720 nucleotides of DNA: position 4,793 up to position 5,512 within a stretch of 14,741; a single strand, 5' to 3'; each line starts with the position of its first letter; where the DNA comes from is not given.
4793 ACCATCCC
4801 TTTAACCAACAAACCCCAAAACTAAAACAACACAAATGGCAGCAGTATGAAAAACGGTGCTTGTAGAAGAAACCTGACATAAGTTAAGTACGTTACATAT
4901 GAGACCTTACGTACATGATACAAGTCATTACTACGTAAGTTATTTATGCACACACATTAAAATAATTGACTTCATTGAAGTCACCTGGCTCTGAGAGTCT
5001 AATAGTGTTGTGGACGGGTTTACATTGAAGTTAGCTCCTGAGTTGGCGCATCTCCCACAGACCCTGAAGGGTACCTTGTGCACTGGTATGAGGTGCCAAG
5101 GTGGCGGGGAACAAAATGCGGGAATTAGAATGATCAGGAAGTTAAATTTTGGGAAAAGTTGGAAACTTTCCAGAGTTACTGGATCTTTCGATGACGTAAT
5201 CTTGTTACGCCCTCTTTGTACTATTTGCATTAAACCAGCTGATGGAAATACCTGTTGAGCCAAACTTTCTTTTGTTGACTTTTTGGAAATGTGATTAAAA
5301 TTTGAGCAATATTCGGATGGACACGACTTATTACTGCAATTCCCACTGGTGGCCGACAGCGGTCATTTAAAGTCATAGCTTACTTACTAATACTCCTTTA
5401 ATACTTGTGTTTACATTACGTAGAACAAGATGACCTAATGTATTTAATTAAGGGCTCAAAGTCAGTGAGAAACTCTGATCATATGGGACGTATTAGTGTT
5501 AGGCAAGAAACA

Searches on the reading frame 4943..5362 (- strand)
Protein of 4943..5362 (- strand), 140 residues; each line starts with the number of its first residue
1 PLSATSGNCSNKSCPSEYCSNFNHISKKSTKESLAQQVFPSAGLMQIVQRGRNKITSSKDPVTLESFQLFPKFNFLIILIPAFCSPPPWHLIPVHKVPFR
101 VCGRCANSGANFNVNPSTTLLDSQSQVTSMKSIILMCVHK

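Call 56: find_homologous_proteins(query=window:4943-5362:-, max_evalue=0.00001)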
Query seq(140 aa): 18 candidates shared short words with the query, none scored E <= 0.00001.
